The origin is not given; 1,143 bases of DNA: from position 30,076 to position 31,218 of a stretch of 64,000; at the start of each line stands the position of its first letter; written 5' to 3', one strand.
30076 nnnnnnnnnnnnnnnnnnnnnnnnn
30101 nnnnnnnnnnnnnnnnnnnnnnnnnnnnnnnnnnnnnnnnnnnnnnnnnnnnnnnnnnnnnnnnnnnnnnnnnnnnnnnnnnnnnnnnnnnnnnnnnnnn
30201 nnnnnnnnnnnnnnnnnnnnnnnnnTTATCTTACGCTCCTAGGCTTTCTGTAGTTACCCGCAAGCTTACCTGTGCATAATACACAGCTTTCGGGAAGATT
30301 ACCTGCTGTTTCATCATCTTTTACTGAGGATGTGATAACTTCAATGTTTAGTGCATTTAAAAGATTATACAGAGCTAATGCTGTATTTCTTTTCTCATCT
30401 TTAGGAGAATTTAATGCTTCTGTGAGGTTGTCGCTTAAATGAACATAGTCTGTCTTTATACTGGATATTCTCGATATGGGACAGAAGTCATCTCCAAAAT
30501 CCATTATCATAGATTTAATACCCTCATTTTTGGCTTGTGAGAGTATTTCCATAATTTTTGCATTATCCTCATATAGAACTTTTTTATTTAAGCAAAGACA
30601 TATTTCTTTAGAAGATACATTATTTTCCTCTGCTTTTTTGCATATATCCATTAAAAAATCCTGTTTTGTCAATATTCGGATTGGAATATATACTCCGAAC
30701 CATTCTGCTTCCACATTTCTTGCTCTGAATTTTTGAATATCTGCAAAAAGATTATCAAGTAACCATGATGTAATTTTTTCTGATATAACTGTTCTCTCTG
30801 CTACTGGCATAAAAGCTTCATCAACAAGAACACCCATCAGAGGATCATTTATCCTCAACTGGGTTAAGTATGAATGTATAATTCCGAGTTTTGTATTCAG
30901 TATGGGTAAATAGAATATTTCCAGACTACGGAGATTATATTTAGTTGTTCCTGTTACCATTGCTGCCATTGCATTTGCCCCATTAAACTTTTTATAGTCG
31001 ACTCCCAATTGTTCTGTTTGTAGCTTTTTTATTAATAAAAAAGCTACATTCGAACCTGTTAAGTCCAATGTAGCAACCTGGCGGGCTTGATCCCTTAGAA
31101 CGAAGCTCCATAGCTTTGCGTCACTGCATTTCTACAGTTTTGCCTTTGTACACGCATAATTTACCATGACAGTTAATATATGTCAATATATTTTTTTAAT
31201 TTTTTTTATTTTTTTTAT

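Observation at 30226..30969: Stand-alone EAL domain lacking the catalytic Glu: a candidate c-di-GMP receptor encoded first behind the riboswitch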

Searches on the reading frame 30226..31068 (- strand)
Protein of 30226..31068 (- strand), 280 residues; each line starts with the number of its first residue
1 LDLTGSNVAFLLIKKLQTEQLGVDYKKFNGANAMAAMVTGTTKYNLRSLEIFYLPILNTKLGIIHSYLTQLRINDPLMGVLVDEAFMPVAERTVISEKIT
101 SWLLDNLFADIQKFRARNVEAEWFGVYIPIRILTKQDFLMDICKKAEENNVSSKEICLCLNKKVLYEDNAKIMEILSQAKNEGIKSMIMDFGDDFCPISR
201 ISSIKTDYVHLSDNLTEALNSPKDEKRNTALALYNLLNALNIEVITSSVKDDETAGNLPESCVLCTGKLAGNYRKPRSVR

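Call 4: search_protein_families(library=pfam, proteins=[window:30226-31068:-], max_evalue=1)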
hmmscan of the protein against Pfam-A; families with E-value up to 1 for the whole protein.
window:30226-31068:- (280 aa): 2 families
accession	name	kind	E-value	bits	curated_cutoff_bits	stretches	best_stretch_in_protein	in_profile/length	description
PF00563.25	EAL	-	4.3e-26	92.2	31.3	1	48-255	12-217/236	EAL domain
PF12983.12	DUF3867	-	0.0063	17.1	27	1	133-245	37-137/185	Protein of unknown function (DUF3867)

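Call 5: search_protein_families(library=ncbifam, proteins=[window:30226-31068:-], max_evalue=0.1)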
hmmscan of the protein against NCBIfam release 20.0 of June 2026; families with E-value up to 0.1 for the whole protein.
window:30226-31068:- (280 aa): 12 families
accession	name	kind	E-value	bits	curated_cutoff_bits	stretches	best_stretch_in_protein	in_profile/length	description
NF045675.1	PhdiestaseDibA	equivalog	4e-17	61.8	980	1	47-267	389-609/623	phosphodiesterase DibA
NF007474.0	PRK10060.1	equivalog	1.9e-13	49.5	782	1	48-253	421-623/663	cyclic di-GMP phosphodiesterase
NF008467.0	PRK11359.1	equivalog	7.2e-11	40.8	857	1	48-254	557-762/800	oxygen-sensing cyclic-di-GMP phosphodiesterase DosP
NF007298.0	PRK09776.1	equivalog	2.7e-09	35.5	1135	1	66-221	891-1044/1111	diguanylate cyclase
NF052458.1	PhdiestGepA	equivalog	4.6e-09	35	1200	1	48-256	604-813/840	phosphodiesterase GepA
NF053781.1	cdiGMPphdstlr2612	equivalog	2e-06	25.7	1600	1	46-249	1026-1230/1268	Tlr1612 family c-di-GMP phosphodiesterase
NF007839.0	PRK10551.1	equivalog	5.9e-06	25.1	461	1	51-214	279-441/518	cyclic di-GMP phosphodiesterase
NF045673.1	c-di-GMPRcptLapD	equivalog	8.3e-05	21.1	1020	1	47-253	424-623/647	cyclic di-GMP receptor LapD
NF052265.1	EAL_dom_RimA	equivalog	0.00072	18.9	430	1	167-257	127-216/248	S6 modification regulatory phosphodiesterase RimA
NF008281.1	PRK11059.1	equivalog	0.003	15.9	663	1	50-221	411-577/633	RNase E specificity factor CsrD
NF052596.1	RR_EAL_PvrR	equivalog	0.0071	15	580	1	62-250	169-355/398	response regulator cyclic di-GMP phosphodiesterase PvrR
NF008807.1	PRK11829.1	equivalog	0.0095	14.1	733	1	71-261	451-639/670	biofilm formation regulator HmsP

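Call 7: search_solved_structures(query=window:30226-30969:-, max_evalue=0.01, show_alignments=5)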
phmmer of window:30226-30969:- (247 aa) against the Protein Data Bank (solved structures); distinct sequences matched with E-value up to 0.01: 19.
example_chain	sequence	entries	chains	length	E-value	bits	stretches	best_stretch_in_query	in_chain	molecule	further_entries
6hq4_A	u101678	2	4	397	1.8e-11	47.1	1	13-222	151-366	EAL Enzyme Bd1971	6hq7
6hq5_A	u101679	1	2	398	1.8e-11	47.1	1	13-222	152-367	EAL Enzyme Bd1971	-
5yrp_A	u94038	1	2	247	7.4e-11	45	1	16-225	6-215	Sensory box/response regulator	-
4hu3_A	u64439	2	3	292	5.9e-08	35.6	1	14-220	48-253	Oxygen sensor protein DosP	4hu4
4rni_A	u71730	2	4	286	2.6e-07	33.4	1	38-222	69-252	Motility regulator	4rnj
9clo_A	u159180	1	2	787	5.3e-07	32.4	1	14-220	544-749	Oxygen sensor protein DosP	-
9cmf_A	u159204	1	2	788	5.3e-07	32.4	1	14-220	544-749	Oxygen sensor protein DosP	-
9cdr_A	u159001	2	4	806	5.5e-07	32.4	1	14-220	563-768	Oxygen sensor protein DosP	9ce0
9bgv_A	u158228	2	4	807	5.5e-07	32.4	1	14-220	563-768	Oxygen sensor protein DosP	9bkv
4rnh_A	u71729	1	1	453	7.5e-07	31.9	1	38-222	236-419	Motility regulator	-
4rnf_A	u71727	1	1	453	2.7e-06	30.1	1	38-222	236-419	Motility regulator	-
2r6o_A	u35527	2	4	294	8.8e-06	28.4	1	15-219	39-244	Putative diguanylate cyclase/phosphodiesterase (GGDEF & EAL domains) | PUTATIVE DIGUANYLATE CYCLASE/PHOSPHODIESTERASE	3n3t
5m3c_A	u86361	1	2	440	1e-05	28.2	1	15-218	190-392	Diguanylate cyclase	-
8arv_A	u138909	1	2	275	2.6e-05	26.9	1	18-231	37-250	Bifunctional diguanylate cyclase/phosphodiesterase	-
5m1t_A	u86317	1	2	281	0.00036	23.2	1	14-219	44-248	MucR Phosphodiesterase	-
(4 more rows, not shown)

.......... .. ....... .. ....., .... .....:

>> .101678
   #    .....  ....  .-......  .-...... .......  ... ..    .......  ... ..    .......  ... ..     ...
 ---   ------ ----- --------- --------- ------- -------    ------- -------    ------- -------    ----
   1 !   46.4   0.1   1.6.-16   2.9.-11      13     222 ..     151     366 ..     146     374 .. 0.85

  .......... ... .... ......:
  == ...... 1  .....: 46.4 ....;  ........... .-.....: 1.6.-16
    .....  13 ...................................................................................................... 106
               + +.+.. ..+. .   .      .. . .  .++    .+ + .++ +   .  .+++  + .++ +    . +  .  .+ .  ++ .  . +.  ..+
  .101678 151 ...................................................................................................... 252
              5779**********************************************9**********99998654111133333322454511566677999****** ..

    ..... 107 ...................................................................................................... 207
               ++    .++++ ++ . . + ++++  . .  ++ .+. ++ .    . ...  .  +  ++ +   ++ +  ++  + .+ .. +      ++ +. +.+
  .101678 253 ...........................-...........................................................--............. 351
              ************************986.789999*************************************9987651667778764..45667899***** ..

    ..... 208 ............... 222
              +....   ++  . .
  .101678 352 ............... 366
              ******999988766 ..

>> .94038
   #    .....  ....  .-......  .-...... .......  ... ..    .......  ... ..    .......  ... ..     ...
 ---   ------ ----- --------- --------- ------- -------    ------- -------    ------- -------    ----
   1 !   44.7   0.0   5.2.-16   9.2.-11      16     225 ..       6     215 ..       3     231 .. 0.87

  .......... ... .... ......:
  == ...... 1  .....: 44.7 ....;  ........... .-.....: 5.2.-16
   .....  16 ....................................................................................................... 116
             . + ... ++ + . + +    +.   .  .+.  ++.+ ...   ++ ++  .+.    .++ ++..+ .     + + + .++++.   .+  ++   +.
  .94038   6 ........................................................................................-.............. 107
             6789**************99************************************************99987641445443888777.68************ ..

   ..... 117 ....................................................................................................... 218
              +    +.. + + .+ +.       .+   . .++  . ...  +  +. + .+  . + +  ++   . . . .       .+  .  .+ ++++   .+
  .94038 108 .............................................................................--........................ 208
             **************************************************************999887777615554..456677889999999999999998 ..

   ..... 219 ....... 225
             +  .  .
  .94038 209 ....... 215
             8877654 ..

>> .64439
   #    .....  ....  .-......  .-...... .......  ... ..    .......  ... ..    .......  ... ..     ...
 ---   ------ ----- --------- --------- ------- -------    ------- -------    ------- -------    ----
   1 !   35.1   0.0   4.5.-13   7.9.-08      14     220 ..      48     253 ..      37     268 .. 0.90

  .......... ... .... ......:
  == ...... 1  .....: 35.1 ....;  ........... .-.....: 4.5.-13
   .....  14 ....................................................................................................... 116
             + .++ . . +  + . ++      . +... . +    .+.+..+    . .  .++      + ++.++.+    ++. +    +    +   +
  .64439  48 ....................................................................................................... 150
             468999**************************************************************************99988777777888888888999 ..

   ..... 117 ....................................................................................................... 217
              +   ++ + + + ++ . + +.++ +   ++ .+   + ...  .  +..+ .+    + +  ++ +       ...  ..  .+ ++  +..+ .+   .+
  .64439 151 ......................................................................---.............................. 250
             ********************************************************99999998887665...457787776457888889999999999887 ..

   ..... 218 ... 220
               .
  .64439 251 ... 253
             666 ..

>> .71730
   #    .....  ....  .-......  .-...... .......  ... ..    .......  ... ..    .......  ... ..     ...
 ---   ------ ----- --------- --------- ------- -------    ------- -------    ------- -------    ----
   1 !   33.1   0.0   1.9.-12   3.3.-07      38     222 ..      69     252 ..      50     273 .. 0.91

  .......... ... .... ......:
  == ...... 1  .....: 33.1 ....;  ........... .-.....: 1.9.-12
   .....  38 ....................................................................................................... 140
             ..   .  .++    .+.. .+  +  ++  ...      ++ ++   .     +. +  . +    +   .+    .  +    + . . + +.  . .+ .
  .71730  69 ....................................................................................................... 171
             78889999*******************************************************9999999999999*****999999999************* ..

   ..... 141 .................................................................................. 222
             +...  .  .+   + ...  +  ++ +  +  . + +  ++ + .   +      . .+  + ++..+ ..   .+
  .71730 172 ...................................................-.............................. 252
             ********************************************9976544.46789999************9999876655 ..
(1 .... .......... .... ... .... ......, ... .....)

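Call 8: find_homologous_proteins(query=window:30226-30969:-, max_evalue=0.00001)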
Query window:30226-30969:- (247 aa): 12 proteins with E <= 0.00001 among 325 candidates.
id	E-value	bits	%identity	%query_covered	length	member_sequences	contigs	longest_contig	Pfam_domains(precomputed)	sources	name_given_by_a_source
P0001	9.5e-144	495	90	100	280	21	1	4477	PF00563.26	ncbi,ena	ncbi:MAG: EAL domain-containing protein [Clostridia bacterium]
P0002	1.7e-120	419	75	100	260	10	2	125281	PF00563.26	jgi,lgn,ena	-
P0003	1.7e-119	415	74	100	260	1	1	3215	PF00563.26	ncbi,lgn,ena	-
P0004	3.5e-118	411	74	100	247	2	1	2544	PF00563.26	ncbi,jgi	ncbi:MAG: EAL domain-containing protein [Clostridia bacterium]|jgi:EAL domain-containing protein (pu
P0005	2.7e-114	398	69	100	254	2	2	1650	PF00563.26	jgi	jgi:EAL domain-containing protein (putative c-di-GMP-specific phosphodiesterase class I)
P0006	2.8e-112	392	69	100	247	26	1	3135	PF00563.26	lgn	-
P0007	3.4e-105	369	87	78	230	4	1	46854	PF00563.26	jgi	jgi:EAL domain-containing protein (putative c-di-GMP-specific phosphodiesterase class I)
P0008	5.2e-98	345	64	100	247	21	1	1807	PF00563.26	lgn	-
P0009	6.9e-98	345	62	100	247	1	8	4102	PF00563.26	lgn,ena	-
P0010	1.2e-73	265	51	100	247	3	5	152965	PF00563.26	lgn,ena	-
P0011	2.9e-67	244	45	100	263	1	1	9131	PF00563.26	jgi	jgi:EAL domain-containing protein (putative c-di-GMP-specific phosphodiesterase class I)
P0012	6.9e-67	243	45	100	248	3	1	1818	PF00563.26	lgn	-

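Call 10: find_related_loci(query=A1, collection=genome_contigs, flank=10000)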
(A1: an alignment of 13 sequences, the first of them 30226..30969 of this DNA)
Query A1 (247 aa) in genome_contigs; peptide patterns used: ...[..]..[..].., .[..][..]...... (x = any residue, [..] = any of these).
21 stretches matched a pattern; 4 encode a relative of the query (tblastn E <= 1e-3); 4 distinct loci.
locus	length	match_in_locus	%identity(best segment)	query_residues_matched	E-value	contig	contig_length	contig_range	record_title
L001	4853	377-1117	75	1-247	2e-132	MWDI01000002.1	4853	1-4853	MAG: Firmicutes bacterium ADurb.Bin146 BWX97_contig000002, whole genome shotgun sequence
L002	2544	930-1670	74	1-247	4e-136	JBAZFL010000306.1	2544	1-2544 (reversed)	MAG: Clostridia bacterium isolate SO_2017_LW3_17 NODE_179903_length_2544_cov_1.045511_LW162_2017, whole genome shotgun s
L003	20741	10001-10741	67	1-247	2e-119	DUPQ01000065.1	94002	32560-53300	MAG TPA_asm: Clostridiaceae bacterium isolate AS08sgBPME_331 249279_AS08, whole genome shotgun sequence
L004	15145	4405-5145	51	1-247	8e-83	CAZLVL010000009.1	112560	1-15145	MAG TPA_asm: uncultured Clostridiaceae bacterium isolate binchicken_co173_63 genome assembly, contig: NODE_488_length_11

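Call 22: predict_structure(alignment_id=A1)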
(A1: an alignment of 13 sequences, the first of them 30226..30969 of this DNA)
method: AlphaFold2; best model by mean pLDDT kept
length: 247 residues; sequences in the alignment: 13
mean_pLDDT: 72.7   pTM: 0.75
mean pLDDT of the five models: 72.7, 61.1, 60.9, 59.3, 57.0
residues with pLDDT >= 90: 37; 70-90: 127; 50-70: 33; < 50: 50
segments of 3 or more residues with pLDDT < 50: 1-13, 47-52, 216-223, 226-231, 234-247
pLDDT, mean of each block of 10 residues (from residue 1): 38 61 70 74 50 53 77 87 85 86 87 92 89 87 91 86 75 85 79 83 86 58 47 41 41
secondary structure, 60 per line:
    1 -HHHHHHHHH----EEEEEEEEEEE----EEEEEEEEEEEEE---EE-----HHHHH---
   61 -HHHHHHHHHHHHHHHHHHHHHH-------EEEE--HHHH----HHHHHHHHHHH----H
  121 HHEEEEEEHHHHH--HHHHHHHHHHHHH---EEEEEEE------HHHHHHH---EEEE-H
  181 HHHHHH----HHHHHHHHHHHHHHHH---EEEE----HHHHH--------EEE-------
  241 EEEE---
elements in order: H2-10 E15-25 E30-42 H53-57 H62-83 E91-94 H97-100 H105-115 E123-128 H129-133 H136-148 E152-158 H165-171 E175-178 H180-186 H191-206 E210-213 H218-222 E231-233 E241-244

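Call 23: search_protein_representatives(alignment_id=A1)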
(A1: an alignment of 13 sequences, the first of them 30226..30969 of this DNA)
Query: 13 sequences, 247 profile positions. Proteins with E-value up to 0.001 (for the whole library): 72098; up to 1e-10: 7101; up to 1e-30: 25. The best 150 are listed.
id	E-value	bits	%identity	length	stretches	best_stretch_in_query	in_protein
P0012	2.8e-116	403.5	-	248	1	1-247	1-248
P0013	4.1e-68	245.7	-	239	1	10-247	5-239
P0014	1.5e-53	198.1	-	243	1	9-247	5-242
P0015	4.6e-50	186.6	-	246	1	7-247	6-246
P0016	2.4e-48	181.0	-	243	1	8-244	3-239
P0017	8.3e-47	176.0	-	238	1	14-247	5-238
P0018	2.1e-45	171.4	-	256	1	5-237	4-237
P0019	6.8e-45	169.7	-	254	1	1-243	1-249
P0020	9.8e-45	169.2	-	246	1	1-245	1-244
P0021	1.8e-43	165.0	-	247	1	4-247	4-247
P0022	1.8e-39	151.9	-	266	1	7-224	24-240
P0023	2.0e-39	151.8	-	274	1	7-239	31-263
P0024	3.2e-39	151.1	-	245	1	11-247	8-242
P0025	4.6e-38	147.3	-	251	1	4-246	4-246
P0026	5.5e-38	147.1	-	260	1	5-247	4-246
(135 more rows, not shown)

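Call 26: find_encoding_contigs(protein=P0013, flank=8000, max_places=3)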
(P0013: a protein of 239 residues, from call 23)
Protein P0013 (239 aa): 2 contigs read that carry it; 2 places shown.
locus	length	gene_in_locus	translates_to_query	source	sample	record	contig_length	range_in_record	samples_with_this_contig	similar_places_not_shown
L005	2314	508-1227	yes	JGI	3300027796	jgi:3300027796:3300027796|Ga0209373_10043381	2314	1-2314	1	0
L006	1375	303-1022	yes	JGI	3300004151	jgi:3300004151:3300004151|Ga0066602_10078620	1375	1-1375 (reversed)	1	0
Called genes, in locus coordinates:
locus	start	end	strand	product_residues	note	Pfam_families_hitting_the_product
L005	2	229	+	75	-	?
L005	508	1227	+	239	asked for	PF00563:EAL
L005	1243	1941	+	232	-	-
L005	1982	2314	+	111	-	?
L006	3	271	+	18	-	?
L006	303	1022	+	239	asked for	PF00563:EAL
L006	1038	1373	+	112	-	?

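Call 27: find_encoding_contigs(protein=P0011, flank=8000, max_places=3)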
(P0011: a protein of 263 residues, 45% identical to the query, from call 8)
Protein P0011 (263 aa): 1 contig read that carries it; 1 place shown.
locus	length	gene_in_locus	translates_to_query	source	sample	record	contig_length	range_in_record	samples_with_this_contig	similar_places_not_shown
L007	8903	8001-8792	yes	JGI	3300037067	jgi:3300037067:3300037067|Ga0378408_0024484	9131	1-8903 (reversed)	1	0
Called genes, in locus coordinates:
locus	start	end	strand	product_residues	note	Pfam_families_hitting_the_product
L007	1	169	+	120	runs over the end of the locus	PF09021:HutP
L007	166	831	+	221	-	PF02224:Cytidylate_kin, PF13189:Cytidylate_kin2, PF13238:AAA_18 (weak)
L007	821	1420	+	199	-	PF01553:Acyltransferase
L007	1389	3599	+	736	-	PF02401:LYTB, PF00575:S1, PF13509:S1_2 (faint), PF00575:S1, PF23459:S1_RRP5 (weak), PF00575:S1, PF21710:Spt6_S1 (weak), PF23459:S1_RRP5 (weak)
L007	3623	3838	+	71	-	PF16808:PKcGMP_CC (weak)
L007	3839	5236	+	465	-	PF08245:Mur_ligase_M, PF02875:Mur_ligase_C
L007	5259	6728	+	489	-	PF00370:FGGY_N, PF02782:FGGY_C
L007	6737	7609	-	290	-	PF07833:Cu_amine_oxidN1, PF07486:Hydrolase_2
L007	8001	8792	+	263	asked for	PF00563:EAL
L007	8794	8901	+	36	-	?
